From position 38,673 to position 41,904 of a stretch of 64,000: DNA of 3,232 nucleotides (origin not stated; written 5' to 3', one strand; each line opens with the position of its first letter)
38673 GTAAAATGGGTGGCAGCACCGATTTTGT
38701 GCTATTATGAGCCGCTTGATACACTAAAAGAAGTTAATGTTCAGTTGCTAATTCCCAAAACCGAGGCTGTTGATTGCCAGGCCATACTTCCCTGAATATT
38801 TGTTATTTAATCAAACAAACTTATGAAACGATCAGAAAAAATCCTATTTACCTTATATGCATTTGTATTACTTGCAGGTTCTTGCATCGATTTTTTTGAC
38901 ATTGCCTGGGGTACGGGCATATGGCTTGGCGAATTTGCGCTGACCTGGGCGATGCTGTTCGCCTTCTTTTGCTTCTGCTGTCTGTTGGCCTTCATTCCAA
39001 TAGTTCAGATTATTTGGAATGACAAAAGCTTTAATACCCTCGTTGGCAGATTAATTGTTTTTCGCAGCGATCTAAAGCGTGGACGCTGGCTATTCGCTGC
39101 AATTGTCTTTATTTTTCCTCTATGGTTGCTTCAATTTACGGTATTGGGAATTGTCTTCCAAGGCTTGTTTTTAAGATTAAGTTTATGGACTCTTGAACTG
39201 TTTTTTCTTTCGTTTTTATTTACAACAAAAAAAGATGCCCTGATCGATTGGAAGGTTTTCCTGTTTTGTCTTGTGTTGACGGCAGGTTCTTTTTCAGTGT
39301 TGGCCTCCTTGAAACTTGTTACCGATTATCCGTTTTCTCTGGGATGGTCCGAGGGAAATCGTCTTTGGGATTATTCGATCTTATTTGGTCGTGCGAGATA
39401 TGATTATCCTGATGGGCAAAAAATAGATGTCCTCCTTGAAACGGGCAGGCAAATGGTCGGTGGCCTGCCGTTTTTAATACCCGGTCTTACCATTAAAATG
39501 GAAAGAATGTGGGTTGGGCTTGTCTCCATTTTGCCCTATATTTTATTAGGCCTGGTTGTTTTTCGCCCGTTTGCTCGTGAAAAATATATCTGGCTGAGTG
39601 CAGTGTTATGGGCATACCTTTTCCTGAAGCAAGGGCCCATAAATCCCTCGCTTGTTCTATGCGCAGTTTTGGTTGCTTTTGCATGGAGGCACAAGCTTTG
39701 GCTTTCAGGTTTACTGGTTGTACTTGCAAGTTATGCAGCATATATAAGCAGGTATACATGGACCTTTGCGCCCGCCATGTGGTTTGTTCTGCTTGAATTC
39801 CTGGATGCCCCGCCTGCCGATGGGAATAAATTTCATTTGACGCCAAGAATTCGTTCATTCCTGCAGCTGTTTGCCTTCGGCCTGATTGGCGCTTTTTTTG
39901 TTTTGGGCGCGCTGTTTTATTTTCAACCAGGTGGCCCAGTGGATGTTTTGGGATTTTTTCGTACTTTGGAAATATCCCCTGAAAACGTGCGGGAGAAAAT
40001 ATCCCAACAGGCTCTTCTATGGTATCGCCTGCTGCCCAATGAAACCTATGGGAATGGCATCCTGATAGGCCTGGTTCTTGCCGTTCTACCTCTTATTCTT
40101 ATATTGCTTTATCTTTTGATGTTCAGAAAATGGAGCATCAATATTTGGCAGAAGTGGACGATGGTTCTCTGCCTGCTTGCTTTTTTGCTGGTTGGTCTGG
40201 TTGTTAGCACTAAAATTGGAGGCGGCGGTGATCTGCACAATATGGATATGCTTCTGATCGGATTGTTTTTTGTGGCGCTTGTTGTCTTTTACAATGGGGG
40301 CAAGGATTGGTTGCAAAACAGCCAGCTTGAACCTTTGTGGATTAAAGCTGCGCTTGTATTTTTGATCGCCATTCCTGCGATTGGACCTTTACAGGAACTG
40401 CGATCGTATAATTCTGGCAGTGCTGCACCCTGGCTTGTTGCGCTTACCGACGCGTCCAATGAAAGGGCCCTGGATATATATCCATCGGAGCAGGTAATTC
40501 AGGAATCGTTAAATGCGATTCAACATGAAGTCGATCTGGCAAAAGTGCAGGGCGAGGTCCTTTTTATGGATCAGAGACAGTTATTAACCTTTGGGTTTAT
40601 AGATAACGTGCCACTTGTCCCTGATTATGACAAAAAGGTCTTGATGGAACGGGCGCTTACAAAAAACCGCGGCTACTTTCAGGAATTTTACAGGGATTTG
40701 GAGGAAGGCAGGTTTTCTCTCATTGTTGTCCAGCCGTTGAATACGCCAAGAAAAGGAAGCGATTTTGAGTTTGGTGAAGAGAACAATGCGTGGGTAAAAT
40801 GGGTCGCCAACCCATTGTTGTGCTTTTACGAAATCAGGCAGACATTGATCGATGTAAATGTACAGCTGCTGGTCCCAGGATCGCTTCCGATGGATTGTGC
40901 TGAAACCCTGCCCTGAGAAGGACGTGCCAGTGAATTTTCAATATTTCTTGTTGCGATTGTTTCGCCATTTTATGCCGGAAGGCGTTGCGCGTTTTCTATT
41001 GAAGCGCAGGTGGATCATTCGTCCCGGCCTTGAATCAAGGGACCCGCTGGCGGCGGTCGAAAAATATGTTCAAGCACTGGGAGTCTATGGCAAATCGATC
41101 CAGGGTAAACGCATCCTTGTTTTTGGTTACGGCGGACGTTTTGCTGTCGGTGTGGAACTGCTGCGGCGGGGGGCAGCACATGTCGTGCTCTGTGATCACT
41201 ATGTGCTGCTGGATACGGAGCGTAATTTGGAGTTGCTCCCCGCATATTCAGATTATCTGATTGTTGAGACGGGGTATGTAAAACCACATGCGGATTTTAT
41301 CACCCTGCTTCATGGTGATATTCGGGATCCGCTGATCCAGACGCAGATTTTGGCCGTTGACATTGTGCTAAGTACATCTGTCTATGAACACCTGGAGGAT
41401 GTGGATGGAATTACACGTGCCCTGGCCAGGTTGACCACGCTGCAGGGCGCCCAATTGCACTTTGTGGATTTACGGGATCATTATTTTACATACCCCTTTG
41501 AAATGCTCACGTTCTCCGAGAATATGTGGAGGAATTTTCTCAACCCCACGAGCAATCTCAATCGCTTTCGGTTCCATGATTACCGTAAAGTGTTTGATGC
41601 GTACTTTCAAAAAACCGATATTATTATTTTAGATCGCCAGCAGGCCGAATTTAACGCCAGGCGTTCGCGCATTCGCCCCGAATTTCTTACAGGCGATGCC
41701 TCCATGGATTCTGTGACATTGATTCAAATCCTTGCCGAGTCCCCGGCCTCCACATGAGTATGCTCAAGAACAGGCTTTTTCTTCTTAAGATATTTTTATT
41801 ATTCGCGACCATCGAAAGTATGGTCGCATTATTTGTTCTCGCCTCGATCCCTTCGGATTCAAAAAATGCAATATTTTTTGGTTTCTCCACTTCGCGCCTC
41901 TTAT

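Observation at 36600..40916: Tandem paralogous ~700-aa polytopic proteins of a family I cannot assign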

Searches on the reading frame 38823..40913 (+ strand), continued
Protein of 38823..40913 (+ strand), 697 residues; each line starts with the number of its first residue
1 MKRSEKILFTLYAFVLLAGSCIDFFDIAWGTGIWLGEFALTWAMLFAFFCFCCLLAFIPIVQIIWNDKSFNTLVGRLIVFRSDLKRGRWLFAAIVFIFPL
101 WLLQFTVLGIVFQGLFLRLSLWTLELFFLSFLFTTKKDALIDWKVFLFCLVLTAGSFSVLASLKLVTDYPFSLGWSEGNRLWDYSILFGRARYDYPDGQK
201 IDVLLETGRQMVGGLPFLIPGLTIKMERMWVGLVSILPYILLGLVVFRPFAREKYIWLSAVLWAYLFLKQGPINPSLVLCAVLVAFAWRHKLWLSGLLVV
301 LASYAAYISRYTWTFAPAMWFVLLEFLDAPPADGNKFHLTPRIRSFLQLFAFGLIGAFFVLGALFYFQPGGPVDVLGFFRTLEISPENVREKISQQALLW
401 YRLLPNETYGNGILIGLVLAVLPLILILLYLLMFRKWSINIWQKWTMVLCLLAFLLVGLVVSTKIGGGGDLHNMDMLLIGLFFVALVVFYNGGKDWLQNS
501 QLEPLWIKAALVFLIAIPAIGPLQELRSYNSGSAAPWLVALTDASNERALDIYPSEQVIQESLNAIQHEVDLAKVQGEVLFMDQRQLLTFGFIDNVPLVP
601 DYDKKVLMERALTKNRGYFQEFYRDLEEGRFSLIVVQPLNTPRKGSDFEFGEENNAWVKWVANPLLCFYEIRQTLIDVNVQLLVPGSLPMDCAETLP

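Call 31: search_protein_families(library=pfam, alignment_id=A2, max_evalue=1)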
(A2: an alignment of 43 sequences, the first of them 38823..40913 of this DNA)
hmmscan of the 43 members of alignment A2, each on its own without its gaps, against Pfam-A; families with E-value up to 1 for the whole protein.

A. member 1, window:38823-40913:+ (697 aa): 0 families

B. families by the number of members that match (of 43 scanned): 9 families
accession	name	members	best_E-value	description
PF01891.21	CbiM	3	0.0017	Cobalt uptake substrate-specific transmembrane region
PF03742.19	PetN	1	0.02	PetN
PF12326.13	EOS1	1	0.034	N-glycosylation protein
PF22949.1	HRI2_3H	1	0.096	Heme-regulated eIF-2-alpha kinase, helical domain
PF01731.26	Arylesterase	1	0.12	Arylesterase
PF14221.11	DUF4330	1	0.2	Domain of unknown function (DUF4330)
PF21747.2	YpoC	1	0.22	YpoC-like protein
PF01443.25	Viral_helicase1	1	0.24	Viral superfamily 1 RNA helicase core domain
PF11846.14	Wzy_C_2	1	0.45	Virulence factor membrane-bound polymerase, C-terminal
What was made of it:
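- On GT-C_B: Wzy polymerases, WaaL ligases, SEDS: No Pfam hit; only Wzy_C_2 at E = 0.45 in 1 of 43 members (call 31).
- There is no Wzy_C match; one member in 43 hit Wzy_C_2 at E = 0.45, which is noise (call 31).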

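Call 35: find_related_loci(query=A2, collection=genome_contigs, flank=10000)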
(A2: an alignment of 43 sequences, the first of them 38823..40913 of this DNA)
Query A2 (697 aa) in genome_contigs; peptide patterns used: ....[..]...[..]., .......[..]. (x = any residue, [..] = any of these).
600 stretches matched a pattern (row limit reached: there are more); 589 encode a relative of the query (tblastn E <= 1e-3); the best 80 are kept; 80 distinct loci.
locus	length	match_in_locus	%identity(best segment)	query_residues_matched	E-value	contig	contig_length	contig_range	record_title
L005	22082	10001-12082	58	1-697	0e+0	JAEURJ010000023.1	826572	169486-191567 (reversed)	MAG: Anaerolineales bacterium isolate new MAG-274 k141_733045, whole genome shotgun sequence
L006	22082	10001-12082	55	1-697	0e+0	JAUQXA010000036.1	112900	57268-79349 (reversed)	MAG: Anaerolineales bacterium isolate BIN17 contig_140215, whole genome shotgun sequence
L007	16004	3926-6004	55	1-697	0e+0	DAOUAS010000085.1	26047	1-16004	MAG TPA_asm: Anaerolineales bacterium isolate H66_681 k113_323913, whole genome shotgun sequence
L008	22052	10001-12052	49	3-692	0e+0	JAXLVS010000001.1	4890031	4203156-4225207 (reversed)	MAG: Anaerolineales bacterium isolate STL-CHL3 C1.302.fa-1, whole genome shotgun sequence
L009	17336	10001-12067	47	1-697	0e+0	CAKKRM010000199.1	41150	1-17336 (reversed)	Anaerolineales bacterium isolate Hainich-H51-bin274-1-1 genome assembly, contig: H51-bin274_1_1_Hain_H51_02um_R2_251_len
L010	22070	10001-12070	48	1-697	0e+0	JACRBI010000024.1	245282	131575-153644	MAG: Chloroflexi bacterium isolate NC_groundwater_1616_Pr3_B-0.1um_52_55 SR-2_scaffold_141_1475825, whole genome shotgun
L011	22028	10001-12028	48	16-692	0e+0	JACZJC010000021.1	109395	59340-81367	MAG: Anaerolineales bacterium isolate MAG9 chloroflexi_3_contig_369480, whole genome shotgun sequence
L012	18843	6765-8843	48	1-697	0e+0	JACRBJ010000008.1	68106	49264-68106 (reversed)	MAG: Chloroflexi bacterium isolate NC_groundwater_1617_Pr3_B-0.1um_54_22 SR-2_scaffold_141_864422, whole genome shotgun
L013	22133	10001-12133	46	1-697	0e+0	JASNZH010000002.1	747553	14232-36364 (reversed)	MAG: Anaerolineales bacterium isolate CHLO-4 HKU-EGSB-CHLO-4_2, whole genome shotgun sequence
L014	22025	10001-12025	50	20-697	0e+0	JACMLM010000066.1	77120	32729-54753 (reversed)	MAG: Anaerolineales bacterium isolate ES-bin-309 ES-bin-309-contig-k141_12907864, whole genome shotgun sequence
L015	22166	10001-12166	48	4-697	0e+0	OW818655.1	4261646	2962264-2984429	metagenome genome assembly, chromosome: 1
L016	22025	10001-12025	48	20-697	0e+0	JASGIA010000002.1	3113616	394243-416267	MAG: Anaerolineales bacterium isolate 5N243 JMF-2111-06-0005.ont.bin.243_1, whole genome shotgun sequence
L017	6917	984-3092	47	1-697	0e+0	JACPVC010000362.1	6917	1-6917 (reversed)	MAG: Chloroflexi bacterium isolate NC_groundwater_774_Ag_S2p5_52_15 JBCH_GD18_4_SO25_S179_scaffold_902522, whole genome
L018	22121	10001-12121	47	1-697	0e+0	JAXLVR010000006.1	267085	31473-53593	MAG: Anaerolineales bacterium isolate STL-CHL2 C1.270.fa-6, whole genome shotgun sequence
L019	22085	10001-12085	49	3-692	0e+0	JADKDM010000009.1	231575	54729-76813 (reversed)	MAG: Candidatus Villigracilis propinquus isolate OdNW_BATAC.378 tig00004875-10-2312460, whole genome shotgun sequence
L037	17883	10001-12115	44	1-696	0e+0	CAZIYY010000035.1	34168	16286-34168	MAG TPA_asm: uncultured Anaerolinea sp. isolate SRP119689_co1_277 genome assembly, contig: NODE_1567_length_34168_cov_4.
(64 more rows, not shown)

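Call 66: find_homologous_proteins(query=L037:12118-14166:+, max_evalue=0.001)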
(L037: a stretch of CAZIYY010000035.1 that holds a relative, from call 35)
Query L037:12118-14166:+ (683 aa): 874 proteins with E <= 0.001 among 8000 candidates; the best 120 are listed.
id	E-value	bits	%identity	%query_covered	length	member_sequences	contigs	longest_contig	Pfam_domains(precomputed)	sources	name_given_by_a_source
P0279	0.0e+0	1547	100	100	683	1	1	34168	-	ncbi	-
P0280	0.0e+0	1341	86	100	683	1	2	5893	-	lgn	-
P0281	0.0e+0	1146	76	100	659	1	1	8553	-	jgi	jgi:hypothetical protein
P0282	0.0e+0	1139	75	100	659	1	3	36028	-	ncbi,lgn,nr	ncbi:MAG: hypothetical protein L0287_30015 [Anaerolineae bacterium]|nr:hypothetical protein [Anaerol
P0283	0.0e+0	1131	80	93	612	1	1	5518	-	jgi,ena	-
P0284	0.0e+0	1130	75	100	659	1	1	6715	-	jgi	-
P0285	0.0e+0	1124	75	100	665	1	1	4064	-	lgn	-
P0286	0.0e+0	1122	75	100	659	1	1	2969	-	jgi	jgi:hypothetical protein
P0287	0.0e+0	1113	74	100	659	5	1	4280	-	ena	-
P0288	0.0e+0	1113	73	100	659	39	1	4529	-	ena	-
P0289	0.0e+0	1112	75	100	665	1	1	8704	-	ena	-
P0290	0.0e+0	1111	74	100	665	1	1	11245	-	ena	-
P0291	0.0e+0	1110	74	100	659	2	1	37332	-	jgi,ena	-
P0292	0.0e+0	1109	73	100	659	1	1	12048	-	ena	-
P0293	0.0e+0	1104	73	100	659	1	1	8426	-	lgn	-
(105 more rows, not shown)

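Call 68: search_solved_structures(query=A2, max_evalue=10, show_alignments=3)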
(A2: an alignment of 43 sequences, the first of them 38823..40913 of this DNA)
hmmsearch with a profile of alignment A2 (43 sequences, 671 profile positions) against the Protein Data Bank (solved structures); distinct sequences matched with E-value up to 10: 4.
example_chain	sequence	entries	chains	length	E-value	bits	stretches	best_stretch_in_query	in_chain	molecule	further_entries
11kc_A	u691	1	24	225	0.95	11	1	86-169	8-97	Designed nanoparticle O43-TM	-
6b85_J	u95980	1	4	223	1.1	10.8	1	85-169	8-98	TMHC4_R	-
8gz3_A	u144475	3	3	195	1.5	10.3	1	292-370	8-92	Cytochrome b-245 light chain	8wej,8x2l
7u8g_B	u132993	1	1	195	1.5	10.3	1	292-370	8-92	Cytochrome b-245 light chain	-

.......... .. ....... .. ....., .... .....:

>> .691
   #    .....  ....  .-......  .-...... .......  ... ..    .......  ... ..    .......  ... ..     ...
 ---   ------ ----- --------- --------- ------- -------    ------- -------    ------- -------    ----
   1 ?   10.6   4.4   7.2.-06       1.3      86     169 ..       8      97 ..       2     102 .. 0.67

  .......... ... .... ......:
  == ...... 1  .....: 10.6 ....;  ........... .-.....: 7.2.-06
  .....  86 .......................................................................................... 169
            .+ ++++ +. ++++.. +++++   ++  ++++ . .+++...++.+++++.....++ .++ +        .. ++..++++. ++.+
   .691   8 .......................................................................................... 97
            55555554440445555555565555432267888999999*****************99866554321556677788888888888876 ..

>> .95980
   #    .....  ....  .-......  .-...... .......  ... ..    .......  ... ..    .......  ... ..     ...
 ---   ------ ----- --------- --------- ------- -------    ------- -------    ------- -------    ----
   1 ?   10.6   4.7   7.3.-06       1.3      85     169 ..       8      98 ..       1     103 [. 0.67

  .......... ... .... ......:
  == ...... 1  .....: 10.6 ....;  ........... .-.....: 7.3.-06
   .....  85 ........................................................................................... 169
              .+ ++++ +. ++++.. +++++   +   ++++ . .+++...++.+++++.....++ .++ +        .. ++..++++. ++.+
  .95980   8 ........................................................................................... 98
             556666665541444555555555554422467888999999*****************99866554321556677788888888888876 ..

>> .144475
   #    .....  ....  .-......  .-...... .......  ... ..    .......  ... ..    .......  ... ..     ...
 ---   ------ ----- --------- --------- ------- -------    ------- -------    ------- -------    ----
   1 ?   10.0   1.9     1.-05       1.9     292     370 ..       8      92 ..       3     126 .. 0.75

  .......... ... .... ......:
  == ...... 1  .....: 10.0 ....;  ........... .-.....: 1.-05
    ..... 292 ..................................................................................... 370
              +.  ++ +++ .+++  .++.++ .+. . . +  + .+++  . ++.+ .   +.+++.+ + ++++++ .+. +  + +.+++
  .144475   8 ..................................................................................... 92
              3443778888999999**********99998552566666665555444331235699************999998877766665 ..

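Call 70: find_encoding_contigs(protein=P0001, flank=3000, max_places=1)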
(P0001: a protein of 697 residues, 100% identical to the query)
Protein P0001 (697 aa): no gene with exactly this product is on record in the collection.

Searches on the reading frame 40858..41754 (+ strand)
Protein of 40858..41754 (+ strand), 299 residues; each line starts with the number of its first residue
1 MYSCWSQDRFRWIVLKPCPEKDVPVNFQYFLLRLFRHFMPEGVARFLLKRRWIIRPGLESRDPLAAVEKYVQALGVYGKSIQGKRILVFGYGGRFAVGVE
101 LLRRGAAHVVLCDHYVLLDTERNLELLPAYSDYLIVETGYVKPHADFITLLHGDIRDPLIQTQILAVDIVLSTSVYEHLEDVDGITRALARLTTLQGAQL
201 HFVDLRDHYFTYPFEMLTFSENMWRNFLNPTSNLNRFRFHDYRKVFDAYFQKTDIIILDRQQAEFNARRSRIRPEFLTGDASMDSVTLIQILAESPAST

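Call 10: search_protein_families(library=pfam, proteins=[window:40858-41754:+], max_evalue=0.001)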
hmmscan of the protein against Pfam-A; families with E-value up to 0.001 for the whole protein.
window:40858-41754:+ (299 aa): 0 families

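Call 39: search_protein_families(library=pfam, proteins=[window:40858-41754:+], max_evalue=10)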
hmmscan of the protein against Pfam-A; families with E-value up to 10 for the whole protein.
window:40858-41754:+ (299 aa): 2 families
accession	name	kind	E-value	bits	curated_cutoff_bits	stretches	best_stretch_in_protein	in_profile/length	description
PF08241.18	Methyltransf_11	-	0.014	16.4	21.2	1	145-196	43-90/95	Methyltransferase domain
PF08242.18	Methyltransf_12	-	0.026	15.7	30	1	144-194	47-93/98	Methyltransferase domain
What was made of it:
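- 40858..41757 (+): Conserved partner gene: soluble 299-aa class-I SAM-methyltransferase-like protein. The true start may be the downstream Met at about 40972. Sub-threshold Methyltransf_11/12 hits, E = 0.014 and 0.026 (call 39).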

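Call 40: search_solved_structures(query=window:40858-41754:+, max_evalue=10, show_alignments=1)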
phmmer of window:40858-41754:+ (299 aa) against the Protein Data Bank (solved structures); distinct sequences matched with E-value up to 10: 3.
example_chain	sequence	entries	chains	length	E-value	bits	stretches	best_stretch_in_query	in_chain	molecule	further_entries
8r8n_A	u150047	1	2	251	0.4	13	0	236-283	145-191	HalluTIM2-2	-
7cok_A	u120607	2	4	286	0.52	12.6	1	80-113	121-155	5-ketofructose reductase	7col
3hr0_A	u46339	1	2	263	1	11.7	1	224-291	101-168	CoG4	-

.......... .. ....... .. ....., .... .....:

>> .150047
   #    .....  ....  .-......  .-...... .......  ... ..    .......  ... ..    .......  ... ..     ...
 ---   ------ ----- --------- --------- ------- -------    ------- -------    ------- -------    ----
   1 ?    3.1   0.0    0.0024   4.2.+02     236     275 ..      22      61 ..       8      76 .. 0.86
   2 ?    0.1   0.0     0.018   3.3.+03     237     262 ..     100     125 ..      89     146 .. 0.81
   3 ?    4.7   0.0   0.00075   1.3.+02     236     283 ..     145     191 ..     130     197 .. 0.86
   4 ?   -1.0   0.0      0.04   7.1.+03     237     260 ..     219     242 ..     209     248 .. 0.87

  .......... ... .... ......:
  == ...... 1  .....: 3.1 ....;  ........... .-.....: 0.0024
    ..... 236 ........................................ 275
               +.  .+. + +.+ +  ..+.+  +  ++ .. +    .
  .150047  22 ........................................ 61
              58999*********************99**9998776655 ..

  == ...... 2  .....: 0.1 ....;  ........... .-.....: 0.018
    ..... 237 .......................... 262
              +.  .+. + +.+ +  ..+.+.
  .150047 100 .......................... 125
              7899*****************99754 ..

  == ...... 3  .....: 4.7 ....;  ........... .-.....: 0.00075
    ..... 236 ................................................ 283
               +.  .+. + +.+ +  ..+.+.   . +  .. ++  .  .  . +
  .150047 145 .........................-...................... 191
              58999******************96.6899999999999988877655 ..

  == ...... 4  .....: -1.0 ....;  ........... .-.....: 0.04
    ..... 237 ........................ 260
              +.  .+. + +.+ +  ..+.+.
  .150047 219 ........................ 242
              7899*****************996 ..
